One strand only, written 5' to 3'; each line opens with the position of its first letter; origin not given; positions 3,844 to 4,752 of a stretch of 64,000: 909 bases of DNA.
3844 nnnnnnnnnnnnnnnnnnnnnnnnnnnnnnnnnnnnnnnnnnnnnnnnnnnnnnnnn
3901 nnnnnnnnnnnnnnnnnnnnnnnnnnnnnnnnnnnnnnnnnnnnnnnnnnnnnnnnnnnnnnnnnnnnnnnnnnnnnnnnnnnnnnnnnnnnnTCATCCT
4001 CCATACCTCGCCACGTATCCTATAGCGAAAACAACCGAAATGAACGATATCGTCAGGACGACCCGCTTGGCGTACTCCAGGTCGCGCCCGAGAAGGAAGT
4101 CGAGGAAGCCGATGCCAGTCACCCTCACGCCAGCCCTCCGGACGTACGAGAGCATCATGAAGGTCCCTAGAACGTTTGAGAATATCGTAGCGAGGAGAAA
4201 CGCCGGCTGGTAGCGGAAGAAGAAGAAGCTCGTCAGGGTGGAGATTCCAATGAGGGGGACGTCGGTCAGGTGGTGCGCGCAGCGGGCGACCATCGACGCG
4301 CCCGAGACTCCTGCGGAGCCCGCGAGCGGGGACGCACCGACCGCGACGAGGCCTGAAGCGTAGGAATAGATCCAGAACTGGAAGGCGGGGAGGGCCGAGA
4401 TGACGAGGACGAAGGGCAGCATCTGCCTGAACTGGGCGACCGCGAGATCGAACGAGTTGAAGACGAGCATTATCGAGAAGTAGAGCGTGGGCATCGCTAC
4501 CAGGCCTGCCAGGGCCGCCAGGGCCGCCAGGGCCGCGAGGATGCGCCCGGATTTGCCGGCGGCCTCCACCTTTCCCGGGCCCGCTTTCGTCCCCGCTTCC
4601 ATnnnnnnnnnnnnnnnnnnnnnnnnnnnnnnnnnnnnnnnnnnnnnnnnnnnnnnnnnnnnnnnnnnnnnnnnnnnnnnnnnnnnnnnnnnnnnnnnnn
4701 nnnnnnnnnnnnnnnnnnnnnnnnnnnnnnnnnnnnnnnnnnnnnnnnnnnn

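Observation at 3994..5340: Three-gene metal module: TRASH-domain protein, His-tailed small membrane protein, 6-TM membrane protein; possible broken N-terminal regulator fusion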

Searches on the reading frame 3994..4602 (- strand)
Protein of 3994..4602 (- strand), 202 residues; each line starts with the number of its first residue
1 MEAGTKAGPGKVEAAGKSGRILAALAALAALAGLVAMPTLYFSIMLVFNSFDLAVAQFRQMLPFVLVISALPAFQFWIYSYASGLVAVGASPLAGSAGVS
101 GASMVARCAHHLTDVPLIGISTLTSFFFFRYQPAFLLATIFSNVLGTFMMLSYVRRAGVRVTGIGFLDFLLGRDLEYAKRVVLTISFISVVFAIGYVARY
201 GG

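Call 4: search_protein_families(library=pfam, proteins=[window:3994-4602:-], max_evalue=1)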
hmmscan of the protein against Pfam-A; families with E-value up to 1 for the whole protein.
window:3994-4602:- (202 aa): 0 families

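Call 5: search_protein_families(library=ncbifam, proteins=[window:3994-4602:-], max_evalue=1)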
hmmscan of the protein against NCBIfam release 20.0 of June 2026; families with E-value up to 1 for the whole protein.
window:3994-4602:- (202 aa): 1 family
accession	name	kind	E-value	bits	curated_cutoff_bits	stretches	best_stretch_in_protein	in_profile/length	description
TIGR00718.1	sda_alpha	equivalog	0.18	10.8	243.2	0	30-71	210-254/300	L-serine ammonia-lyase, iron-sulfur-dependent, subunit alpha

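Call 6: find_homologous_proteins(query=window:3994-4602:-)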
Query window:3994-4602:- (202 aa): 1 proteins with E <= 0.001 among 8000 candidates.
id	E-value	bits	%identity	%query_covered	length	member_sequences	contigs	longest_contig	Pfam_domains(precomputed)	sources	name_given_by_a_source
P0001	2.6e-119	414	100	100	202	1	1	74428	-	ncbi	-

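Call 9: find_encoding_contigs(protein=P0001, flank=10000)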
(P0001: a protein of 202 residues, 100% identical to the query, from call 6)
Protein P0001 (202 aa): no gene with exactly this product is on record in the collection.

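Call 18: predict_structure(protein=window:3994-4602:-)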
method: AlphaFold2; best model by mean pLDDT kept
length: 202 residues; sequences in the alignment: 1
mean_pLDDT: 51.6   pTM: 0.28
mean pLDDT of the five models: 51.6, 50.6, 47.1, 44.0, 37.8
residues with pLDDT >= 90: 0; 70-90: 13; 50-70: 85; < 50: 104
segments of 3 or more residues with pLDDT < 50: 1-4, 92-94, 112-144, 146-173, 175-202
pLDDT, mean of each block of 10 residues (from residue 1): 50 58 72 66 62 58 52 52 57 51 53 48 44 46 45 43 45 46 45 42 35
secondary structure, 60 per line:
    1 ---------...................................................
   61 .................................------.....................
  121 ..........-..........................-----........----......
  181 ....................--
elements in order: H10-93 H100-130 H132-157 H163-170 H175-200

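Call 20: search_protein_representatives(protein=window:3994-4602:-)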
Query: 202 residues. Proteins with E-value up to 0.001 (for the whole library): 332; up to 1e-10: 69; up to 1e-30: 1. The best 150 are listed.
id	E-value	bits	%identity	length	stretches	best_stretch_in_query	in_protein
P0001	8.2e-120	414.3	100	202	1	1-202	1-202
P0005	4.8e-19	85.8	35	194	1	30-201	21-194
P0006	3.1e-18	83.1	43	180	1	30-158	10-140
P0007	5.4e-17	79.1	35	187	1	25-194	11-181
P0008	5.6e-17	79.1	28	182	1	35-199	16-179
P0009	2.3e-16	77.1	40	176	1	27-158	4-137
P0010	2.4e-16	77.0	34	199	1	27-197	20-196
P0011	1.2e-15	74.7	35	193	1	30-194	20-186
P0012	7.8e-15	72.1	37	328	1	31-199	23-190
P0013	8.7e-15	71.9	37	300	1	34-190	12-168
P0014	1.3e-14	71.4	40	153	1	32-156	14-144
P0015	2.1e-14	70.7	42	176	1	33-164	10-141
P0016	3.4e-14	70.0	35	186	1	27-194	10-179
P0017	5.8e-14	69.2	35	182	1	27-160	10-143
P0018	5.9e-14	69.2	29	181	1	35-201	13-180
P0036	1.6e-12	64.5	34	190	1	29-161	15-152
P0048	9.3e-12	62.0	36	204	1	32-193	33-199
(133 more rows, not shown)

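Call 22: search_protein_families(library=pfam, alignment_id=A1, max_evalue=0.01)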
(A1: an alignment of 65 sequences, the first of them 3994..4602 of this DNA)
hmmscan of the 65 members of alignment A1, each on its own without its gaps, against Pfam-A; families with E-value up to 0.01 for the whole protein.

A. member 1, window:3994-4602:- (202 aa): 0 families

B. families by the number of members that match (of 65 scanned): 15 families
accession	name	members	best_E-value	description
PF18705.7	DUF5643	3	2.5e-05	Family of unknown function (DUF5643)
PF01545.26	Cation_efflux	2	0.0042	Cation efflux family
PF00403.32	HMA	1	2.1e-21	Heavy-metal-associated domain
PF19335.5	HMBD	1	3.4e-12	Heavy metal binding domain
PF04945.19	YHS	1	1.6e-09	YHS domain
PF04191.18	PEMT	1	2.6e-09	Phospholipid methyltransferase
PF04140.19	ICMT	1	1.2e-07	Isoprenylcysteine carboxyl methyltransferase (ICMT) family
PF00248.27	Aldo_ket_red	1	1.5e-07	Aldo/keto reductase family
PF06966.17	DUF1295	1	1.9e-05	Protein of unknown function (DUF1295)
PF22852.1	SoxE_N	1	0.00018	Sulfocyanin, N-terminal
PF20479.3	TMEM128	1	0.0002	TMEM128 protein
PF01222.22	ERG4_ERG24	1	0.00043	Ergosterol biosynthesis ERG4/ERG24 family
PF20990.2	DUF2207_C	1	0.00049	Predicted membrane protein (DUF2207) C-terminal domain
PF20403.5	DUF6693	1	0.0024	Family of unknown function (DUF6693)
PF24273.1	TRASH_HVO_1752_C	1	0.0039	HVO_1752, C-terminal TRASH domain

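Call 24: search_protein_families(library=ncbifam, alignment_id=A1, max_evalue=0.01)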
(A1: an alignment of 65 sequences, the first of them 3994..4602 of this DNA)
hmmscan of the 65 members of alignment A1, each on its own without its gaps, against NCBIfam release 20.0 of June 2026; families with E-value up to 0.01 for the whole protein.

A. member 1, window:3994-4602:- (202 aa): 0 families

B. families by the number of members that match (of 65 scanned): 25 families
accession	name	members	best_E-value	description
NF047957.1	CopZ_AFE_1862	1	6.9e-28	CopZ family metallochaperone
NF033795.1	chaper_CopZ_Bs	1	1.3e-22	copper chaperone CopZ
NF033794.2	chaper_CopZ_Eh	1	1.5e-19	copper chaperone CopZ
NF007952.0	PRK10671.1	1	6.8e-19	copper-exporting P-type ATPase CopA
NF010311.1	PRK13748.1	1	1.5e-15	mercury(II) reductase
TIGR00003.1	TIGR00003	1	9.3e-15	copper ion binding protein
NF041115.1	UxxU_metal_bind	1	8.1e-14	metal-binding (seleno)protein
TIGR04571.1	LmtA_Leptospira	1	2.2e-11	lipid A Kdo2 1-phosphate O-methyltransferase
NF033556.1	MerTP_fusion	1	4e-11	mercuric transport protein MerTP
NF008262.1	PRK11033.1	1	2.6e-10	zinc/cadmium/mercury/lead-transporting ATPase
NF040696.1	isopcys_mtase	1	5.4e-09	protein-S-isoprenylcysteine O-methyltransferase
NF045656.1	MeththiolMtaseMddA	1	7.1e-09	methanethiol S-methyltransferase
NF033781.1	chaper_CopP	1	1e-08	copper-binding metallochaperone CopP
TIGR02052.1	MerP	1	1.2e-08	mercury resistance system periplasmic binding protein MerP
NF033775.1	P_type_ZntA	1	1.5e-07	Zn(II)/Cd(II)/Pb(II) translocating P-type ATPase ZntA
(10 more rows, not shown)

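Call 25: search_solved_structures(query=A1, max_evalue=1)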
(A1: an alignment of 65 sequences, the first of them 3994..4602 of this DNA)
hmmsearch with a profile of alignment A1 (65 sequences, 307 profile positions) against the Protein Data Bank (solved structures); distinct sequences matched with E-value up to 1: 3.
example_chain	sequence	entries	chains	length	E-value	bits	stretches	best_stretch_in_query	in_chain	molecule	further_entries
8iuk_R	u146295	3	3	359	0.09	15.3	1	118-178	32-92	Prostaglandin F2-alpha receptor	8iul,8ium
8iq4_R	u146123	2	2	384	0.099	15.1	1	118-178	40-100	Prostaglandin F2-alpha receptor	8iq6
8xjk_R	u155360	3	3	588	0.16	14.4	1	118-178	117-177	Fusion tag,Prostaglandin F2-alpha receptor,LgBiT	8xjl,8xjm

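Call 29: find_homologous_proteins(query=A2, max_evalue=0.00001)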
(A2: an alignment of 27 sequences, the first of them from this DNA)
Query A2 (27 sequences) (178 aa, profile of the alignment): 276 proteins with E <= 0.00001 among 8000 candidates; the best 120 are listed.
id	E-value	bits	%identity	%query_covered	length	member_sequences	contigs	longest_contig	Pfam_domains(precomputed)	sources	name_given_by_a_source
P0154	5.3e-64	233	38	61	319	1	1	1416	-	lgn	-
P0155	5.4e-64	233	33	85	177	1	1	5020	-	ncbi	-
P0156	1.3e-63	232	38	69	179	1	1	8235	-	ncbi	-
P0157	1.9e-63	231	37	90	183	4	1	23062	-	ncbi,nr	ncbi:MAG: hypothetical protein SCH70_07675 [Candidatus Methanoperedens sp.]|nr:hypothetical protein 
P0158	2.4e-63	231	36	72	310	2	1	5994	-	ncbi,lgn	ncbi:MAG: hypothetical protein ACE5K4_11480 [Candidatus Hydrothermarchaeota archaeon]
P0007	8.7e-63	229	36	84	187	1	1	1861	-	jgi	-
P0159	1.4e-62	228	34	72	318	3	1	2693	-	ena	-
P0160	2.9e-62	227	34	71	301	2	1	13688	-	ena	-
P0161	3.6e-62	227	31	77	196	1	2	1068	-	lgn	-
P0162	6.6e-62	226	34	72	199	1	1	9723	-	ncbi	-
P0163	7.6e-62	226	36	94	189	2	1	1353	-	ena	-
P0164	7.8e-62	226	33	70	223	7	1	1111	-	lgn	-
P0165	1.3e-61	225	31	77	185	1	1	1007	-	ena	-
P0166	1.6e-61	225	38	81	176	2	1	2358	-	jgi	-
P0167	4.4e-61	224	37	66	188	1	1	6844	-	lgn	-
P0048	5.0e-59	217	33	89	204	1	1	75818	-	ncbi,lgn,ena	-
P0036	1.6e-57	212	33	73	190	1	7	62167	-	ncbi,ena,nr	ncbi:TPA: hypothetical protein HA244_01430 [Candidatus Micrarchaeota archaeon]|nr:hypothetical prote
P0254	6.0e-52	194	33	66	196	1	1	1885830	-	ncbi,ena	-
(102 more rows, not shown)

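Call 30: find_encoding_contigs(protein=P0157, flank=5000, max_places=2)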
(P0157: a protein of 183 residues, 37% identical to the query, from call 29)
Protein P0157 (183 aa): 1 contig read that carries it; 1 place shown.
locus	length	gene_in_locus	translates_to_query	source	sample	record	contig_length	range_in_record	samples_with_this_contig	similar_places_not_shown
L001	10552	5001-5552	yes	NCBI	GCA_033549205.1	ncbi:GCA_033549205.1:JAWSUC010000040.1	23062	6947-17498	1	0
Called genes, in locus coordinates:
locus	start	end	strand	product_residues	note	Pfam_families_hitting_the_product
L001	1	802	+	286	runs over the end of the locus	PF00491:Arginase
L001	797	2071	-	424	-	PF02812:ELFV_dehydrog_N, PF00208:ELFV_dehydrog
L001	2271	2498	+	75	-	PF00125:Histone (weak), PF00808:CBFD_NFYB_HMF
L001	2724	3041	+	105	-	-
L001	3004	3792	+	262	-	PF00155:Aminotran_1_2, PF12897:Asp_aminotransf (weak)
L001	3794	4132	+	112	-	-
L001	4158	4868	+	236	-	PF01209:Ubie_methyltran, PF02353:CMAS (weak), PF13489:Methyltransf_23, PF00398:RrnaAD (weak), PF13847:Methyltransf_31, PF08241:Methyltransf_11, PF08242:Methyltransf_12, PF13649:Methyltransf_25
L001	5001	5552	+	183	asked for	-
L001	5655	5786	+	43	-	-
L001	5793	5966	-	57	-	PF04945:YHS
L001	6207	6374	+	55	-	PF04945:YHS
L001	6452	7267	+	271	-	-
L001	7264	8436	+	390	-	PF12704:MacB_PCD, PF02687:FtsX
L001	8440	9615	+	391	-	PF12704:MacB_PCD, PF02687:FtsX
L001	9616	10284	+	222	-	PF02463:SMC_N (faint), PF00005:ABC_tran, PF13304:AAA_21 (weak)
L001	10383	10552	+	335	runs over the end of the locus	PF02683:DsbD_TM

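Call 31: find_encoding_contigs(protein=P0048, flank=5000, max_places=2)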
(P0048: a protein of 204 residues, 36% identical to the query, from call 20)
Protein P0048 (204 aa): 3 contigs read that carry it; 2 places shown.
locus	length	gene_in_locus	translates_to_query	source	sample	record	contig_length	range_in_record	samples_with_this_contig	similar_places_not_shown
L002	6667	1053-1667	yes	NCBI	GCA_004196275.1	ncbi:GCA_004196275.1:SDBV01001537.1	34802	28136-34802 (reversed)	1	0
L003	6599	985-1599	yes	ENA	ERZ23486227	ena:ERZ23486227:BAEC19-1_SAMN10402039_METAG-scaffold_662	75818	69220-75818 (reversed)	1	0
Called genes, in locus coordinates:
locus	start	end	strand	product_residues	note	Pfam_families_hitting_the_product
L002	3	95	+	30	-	?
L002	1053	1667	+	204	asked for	-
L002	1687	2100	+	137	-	-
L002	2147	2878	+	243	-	PF02683:DsbD_TM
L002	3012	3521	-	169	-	PF13798:PCYCGC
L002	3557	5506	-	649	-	PF12801:Fer4_5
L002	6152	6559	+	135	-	PF03918:CcmH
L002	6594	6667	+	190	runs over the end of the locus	PF00578:AhpC-TSA, PF08534:Redoxin, PF00085:Thioredoxin (weak), PF13905:Thioredoxin_8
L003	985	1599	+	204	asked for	-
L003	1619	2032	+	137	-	-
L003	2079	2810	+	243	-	PF02683:DsbD_TM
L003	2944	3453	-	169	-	PF13798:PCYCGC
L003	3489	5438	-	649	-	PF12801:Fer4_5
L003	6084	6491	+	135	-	PF03918:CcmH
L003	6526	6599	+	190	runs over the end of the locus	PF00578:AhpC-TSA, PF08534:Redoxin, PF00085:Thioredoxin (weak), PF13905:Thioredoxin_8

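Call 32: find_encoding_contigs(protein=P0036, flank=5000, max_places=2)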
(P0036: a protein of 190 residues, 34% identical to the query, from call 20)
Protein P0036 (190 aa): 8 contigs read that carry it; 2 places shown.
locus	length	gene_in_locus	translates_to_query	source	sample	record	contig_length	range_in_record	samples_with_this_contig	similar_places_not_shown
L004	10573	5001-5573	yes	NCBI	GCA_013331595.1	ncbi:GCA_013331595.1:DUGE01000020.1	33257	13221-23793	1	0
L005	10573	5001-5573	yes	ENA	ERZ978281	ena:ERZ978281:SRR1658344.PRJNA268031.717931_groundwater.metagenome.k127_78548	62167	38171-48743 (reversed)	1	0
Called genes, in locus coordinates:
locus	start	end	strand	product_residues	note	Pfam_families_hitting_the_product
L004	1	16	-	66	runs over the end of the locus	PF00403:HMA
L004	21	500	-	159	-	-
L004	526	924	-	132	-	PF13473:Cupredoxin_1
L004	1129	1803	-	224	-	PF11139:SfLAP (weak)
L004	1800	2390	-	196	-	-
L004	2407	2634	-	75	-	-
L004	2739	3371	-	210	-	-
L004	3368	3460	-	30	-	-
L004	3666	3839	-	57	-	-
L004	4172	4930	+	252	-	PF05569:Peptidase_M56, PF01435:Peptidase_M48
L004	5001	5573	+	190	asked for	-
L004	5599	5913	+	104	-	-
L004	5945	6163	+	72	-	-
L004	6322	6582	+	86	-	PF18926:DUF5676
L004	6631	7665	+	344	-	PF26356:Pelota_N, PF03464:eRF1_2 (faint), PF03465:eRF1_3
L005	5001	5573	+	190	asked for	-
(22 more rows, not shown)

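Call 33: find_encoding_contigs(protein=P0254, flank=5000, max_places=2)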
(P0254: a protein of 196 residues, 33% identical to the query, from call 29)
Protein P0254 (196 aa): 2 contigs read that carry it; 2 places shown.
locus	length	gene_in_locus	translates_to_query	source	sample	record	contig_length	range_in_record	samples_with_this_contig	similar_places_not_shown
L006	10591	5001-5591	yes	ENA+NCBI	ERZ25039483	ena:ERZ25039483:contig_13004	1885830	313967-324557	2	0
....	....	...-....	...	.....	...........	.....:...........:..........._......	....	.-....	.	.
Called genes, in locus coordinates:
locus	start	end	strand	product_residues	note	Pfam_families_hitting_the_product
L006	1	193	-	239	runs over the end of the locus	PF04366:Ysc84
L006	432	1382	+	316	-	PF13641:Glyco_tranf_2_3, PF00535:Glycos_transf_2, PF10111:Glyco_tranf_2_2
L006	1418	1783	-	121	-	PF00403:HMA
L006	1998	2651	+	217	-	PF01209:Ubie_methyltran, PF13489:Methyltransf_23, PF01135:PCMT, PF13847:Methyltransf_31, PF08241:Methyltransf_11, PF08242:Methyltransf_12, PF13649:Methyltransf_25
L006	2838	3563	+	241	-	PF02508:Rnf-Nqr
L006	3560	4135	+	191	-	PF02508:Rnf-Nqr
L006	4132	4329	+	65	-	-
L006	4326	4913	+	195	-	-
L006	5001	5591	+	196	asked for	-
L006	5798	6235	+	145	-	-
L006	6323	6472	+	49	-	PF04945:YHS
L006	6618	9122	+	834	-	PF04945:YHS, PF19335:HMBD, PF00122:E1-E2_ATPase, PF00702:Hydrolase, PF08282:Hydrolase_3 (faint), PF12710:HAD (weak)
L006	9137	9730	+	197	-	-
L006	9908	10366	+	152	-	PF04214:DUF411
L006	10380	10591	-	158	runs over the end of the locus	-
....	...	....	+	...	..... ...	-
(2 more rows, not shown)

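Call 36: find_related_loci(query=A2, collection=genome_contigs, flank=6000)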
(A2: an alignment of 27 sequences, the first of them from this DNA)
Query A2 (178 aa) in genome_contigs; peptide patterns used: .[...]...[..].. (x = any residue, [..] = any of these).
600 stretches matched a pattern (row limit reached: there are more); 467 encode a relative of the query (tblastn E <= 1e-3); the best 80 are kept; 80 distinct loci.
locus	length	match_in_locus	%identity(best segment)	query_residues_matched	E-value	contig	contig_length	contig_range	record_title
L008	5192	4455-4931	35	16-170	2e-21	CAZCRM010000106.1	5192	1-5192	MAG TPA_asm: uncultured Methanosarcinales archaeon isolate SRP216583_co2_253 genome assembly, contig: NODE_14396_length_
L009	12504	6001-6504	35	9-170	4e-21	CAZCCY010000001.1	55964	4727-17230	MAG TPA_asm: uncultured Methanosarcinales archaeon isolate SRP216583_co2_137 genome assembly, contig: NODE_250_length_55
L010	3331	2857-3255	37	7-135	4e-21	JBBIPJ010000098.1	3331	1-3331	MAG: archaeon isolate QH2S170213_bin_30 NODE_4425_length_3331_cov_2.366300, whole genome shotgun sequence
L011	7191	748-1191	30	11-154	8e-21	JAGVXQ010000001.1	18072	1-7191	Candidatus Woesearchaeota archaeon isolate RIFCSPHIGHO2_01_FULL_38_8 rifcsphigho2_01_scaffold_6656, whole genome shotgun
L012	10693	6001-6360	40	17-132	2e-20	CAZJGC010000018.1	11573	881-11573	MAG TPA_asm: uncultured archaeon isolate SRP216583_co2_141 genome assembly, contig: NODE_4595_length_11573_cov_73.699601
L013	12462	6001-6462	31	16-166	4e-20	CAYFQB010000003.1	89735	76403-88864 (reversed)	MAG TPA_asm: uncultured Nitrospiraceae bacterium isolate ERP108616_co1_118 genome assembly, contig: k119_439856, whole g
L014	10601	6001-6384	34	9-132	1e-19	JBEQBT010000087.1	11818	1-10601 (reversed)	MAG: Clostridiaceae bacterium isolate 05_S201.concoct.079 NODE_2803_length_11818_cov_1.682405:0-11818, whole genome shot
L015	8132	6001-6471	32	11-164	1e-19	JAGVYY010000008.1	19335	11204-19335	Candidatus Woesearchaeota archaeon isolate RIFCSPHIGHO2_02_FULL_32_10 rifcsphigho2_02_scaffold_4674, whole genome shotgu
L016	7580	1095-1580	32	16-175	1e-19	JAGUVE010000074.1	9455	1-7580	MAG: Parcubacteria group bacterium isolate DeMMO5_22 c_000000026858, whole genome shotgun sequence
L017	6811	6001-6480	36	6-162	1e-19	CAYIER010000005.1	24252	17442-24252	MAG TPA_asm: uncultured archaeon isolate ERP119705_co19_171 genome assembly, contig: NODE_1556_length_24252_cov_8.036451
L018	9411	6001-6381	46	11-136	2e-19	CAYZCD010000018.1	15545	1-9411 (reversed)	MAG TPA_asm: uncultured archaeon isolate SRP269290_co1_1203 genome assembly, contig: NODE_5144_length_15545_cov_5.933635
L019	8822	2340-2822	33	16-177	7e-19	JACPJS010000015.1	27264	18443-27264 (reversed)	MAG: Candidatus Aenigmatarchaeota archaeon isolate NC_groundwater_474_Ag_S-0.1um_38_10 S35_SO-1_scaffold_580577, whole g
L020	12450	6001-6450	32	16-170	6e-19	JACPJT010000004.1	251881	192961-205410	MAG: Candidatus Aenigmatarchaeota archaeon isolate NC_groundwater_475_Ag_S-0.1um_40_10 S35_SO-1_scaffold_120290, whole g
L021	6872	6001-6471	34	16-166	2e-18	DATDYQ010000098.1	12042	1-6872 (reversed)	MAG TPA_asm: Candidatus Nanoarchaeia archaeon isolate SMAG_U8169 k141_1498870, whole genome shotgun sequence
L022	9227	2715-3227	36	7-172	2e-18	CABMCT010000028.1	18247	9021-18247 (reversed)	uncultured archaeon isolate LFW-46 genome assembly, contig: LFW46_34, whole genome shotgun sequence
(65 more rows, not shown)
